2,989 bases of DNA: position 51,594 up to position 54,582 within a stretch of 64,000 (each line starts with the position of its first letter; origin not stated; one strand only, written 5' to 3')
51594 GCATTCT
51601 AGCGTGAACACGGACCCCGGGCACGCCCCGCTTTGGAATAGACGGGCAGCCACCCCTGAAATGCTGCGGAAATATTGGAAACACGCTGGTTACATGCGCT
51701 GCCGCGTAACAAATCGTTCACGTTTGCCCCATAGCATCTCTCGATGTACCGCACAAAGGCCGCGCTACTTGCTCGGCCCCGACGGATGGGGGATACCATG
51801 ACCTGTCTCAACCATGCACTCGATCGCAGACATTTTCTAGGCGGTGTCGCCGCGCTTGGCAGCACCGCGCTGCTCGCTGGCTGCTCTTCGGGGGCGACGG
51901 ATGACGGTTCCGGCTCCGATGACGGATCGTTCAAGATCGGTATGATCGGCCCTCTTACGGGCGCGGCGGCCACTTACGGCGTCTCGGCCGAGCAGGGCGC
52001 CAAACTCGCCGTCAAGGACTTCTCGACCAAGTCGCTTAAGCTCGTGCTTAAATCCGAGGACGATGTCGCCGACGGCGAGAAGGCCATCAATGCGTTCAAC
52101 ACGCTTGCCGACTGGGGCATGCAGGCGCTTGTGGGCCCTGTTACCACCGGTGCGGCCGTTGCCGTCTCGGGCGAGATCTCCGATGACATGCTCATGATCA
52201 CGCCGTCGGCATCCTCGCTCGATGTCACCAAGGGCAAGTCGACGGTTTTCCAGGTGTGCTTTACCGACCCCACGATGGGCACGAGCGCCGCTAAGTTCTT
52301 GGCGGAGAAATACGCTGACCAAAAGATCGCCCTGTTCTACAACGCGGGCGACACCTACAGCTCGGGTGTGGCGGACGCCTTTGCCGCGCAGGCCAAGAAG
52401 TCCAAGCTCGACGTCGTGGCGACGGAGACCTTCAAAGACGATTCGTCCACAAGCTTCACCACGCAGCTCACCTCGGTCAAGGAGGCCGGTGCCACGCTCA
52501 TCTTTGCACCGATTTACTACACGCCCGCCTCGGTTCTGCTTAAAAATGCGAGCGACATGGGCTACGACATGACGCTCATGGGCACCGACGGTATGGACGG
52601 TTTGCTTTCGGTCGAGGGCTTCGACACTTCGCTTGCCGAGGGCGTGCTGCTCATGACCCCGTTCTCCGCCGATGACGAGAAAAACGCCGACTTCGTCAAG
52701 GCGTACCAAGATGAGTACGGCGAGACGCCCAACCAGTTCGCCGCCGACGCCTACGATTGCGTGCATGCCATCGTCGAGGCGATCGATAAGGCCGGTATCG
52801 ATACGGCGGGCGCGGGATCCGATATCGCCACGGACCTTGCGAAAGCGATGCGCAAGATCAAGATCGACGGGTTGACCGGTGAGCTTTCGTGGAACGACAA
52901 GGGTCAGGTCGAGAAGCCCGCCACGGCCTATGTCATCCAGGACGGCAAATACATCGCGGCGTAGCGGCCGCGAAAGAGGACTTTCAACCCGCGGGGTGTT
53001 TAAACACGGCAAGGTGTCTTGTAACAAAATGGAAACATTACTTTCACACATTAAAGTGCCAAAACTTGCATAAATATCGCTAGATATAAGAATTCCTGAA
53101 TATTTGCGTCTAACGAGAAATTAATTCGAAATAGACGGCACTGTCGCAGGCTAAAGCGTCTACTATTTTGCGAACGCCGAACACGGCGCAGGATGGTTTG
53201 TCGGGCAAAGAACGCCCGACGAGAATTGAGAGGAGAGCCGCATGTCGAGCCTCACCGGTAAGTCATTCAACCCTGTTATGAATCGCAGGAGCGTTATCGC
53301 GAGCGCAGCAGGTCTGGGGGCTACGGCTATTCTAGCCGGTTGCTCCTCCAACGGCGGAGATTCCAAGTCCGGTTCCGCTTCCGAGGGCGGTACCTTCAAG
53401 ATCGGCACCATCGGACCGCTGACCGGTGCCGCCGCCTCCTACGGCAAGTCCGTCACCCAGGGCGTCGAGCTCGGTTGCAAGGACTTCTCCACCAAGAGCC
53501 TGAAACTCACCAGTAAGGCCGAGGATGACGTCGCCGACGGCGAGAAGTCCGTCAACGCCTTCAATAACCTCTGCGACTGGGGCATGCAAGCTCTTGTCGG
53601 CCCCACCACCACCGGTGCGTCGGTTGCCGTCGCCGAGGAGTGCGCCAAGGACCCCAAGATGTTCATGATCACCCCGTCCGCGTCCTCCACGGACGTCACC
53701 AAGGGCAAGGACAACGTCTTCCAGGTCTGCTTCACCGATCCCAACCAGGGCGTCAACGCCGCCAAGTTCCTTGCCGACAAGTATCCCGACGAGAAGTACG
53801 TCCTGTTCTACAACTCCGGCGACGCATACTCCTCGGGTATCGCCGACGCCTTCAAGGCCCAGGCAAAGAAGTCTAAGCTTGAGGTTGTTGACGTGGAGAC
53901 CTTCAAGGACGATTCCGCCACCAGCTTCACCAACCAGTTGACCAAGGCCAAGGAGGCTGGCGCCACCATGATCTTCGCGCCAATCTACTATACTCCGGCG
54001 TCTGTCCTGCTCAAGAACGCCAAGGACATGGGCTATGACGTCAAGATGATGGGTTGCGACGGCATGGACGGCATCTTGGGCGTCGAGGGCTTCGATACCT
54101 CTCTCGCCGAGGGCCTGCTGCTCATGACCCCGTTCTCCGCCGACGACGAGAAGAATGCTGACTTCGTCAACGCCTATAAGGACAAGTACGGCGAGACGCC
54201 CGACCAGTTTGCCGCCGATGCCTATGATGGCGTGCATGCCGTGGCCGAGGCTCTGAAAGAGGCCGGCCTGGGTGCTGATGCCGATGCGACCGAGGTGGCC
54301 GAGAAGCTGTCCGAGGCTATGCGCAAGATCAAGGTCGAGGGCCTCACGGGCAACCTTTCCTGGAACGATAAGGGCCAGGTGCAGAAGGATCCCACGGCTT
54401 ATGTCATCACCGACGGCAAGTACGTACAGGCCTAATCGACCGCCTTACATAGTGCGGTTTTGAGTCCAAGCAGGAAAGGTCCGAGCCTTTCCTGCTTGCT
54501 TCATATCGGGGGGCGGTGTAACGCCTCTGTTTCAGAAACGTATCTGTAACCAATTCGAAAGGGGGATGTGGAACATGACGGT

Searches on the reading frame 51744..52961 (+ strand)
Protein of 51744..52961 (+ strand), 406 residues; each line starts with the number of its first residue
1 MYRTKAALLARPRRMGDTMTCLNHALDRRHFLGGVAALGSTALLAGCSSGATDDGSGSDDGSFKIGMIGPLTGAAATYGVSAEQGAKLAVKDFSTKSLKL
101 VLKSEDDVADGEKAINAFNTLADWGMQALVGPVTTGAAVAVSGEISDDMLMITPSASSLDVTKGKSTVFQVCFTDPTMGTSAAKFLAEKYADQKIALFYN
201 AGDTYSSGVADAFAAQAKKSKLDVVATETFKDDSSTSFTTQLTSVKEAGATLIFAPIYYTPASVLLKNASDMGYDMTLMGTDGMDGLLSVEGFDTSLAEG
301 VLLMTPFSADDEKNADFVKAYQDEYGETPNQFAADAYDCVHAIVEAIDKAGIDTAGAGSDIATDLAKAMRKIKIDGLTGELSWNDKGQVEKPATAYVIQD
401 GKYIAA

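Call 68: search_protein_families(library=pfam, proteins=[window:51744-52961:+], max_evalue=0.00001)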
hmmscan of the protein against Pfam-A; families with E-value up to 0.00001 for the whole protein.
window:51744-52961:+ (406 aa): 2 families
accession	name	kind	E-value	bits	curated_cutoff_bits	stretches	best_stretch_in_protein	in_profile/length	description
PF13458.12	Peripla_BP_6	-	3.2e-43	149.1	31.7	1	63-401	2-342/343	Periplasmic binding protein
PF01094.35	ANF_receptor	-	6.3e-23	81.8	25.4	1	84-393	4-344/353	Receptor family ligand binding region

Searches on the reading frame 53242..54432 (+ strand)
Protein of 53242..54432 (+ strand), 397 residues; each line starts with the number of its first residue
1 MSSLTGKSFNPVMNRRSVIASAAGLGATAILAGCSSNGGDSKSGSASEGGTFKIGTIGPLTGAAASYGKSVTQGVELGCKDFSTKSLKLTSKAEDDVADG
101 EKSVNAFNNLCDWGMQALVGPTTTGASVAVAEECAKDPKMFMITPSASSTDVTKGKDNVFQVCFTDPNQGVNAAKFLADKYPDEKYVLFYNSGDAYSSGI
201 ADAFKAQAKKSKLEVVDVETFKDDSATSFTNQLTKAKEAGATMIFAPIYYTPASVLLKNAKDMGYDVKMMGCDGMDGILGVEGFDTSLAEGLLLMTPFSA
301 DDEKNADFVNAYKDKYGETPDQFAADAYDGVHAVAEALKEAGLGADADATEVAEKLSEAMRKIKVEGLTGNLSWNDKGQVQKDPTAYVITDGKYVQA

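Call 68: search_protein_families(library=pfam, proteins=[window:53242-54432:+], max_evalue=0.00001)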
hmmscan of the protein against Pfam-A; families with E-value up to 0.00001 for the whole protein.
window:53242-54432:+ (397 aa): 3 families
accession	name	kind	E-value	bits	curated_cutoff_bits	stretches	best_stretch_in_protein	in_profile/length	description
PF13458.12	Peripla_BP_6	-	1.8e-43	150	31.7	1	52-383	2-332/343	Periplasmic binding protein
PF01094.35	ANF_receptor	-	8.1e-23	81.5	25.4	1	88-381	24-341/353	Receptor family ligand binding region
PF13433.12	Peripla_BP_5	-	5.4e-08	32.8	27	1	53-374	2-320/363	Periplasmic binding protein domain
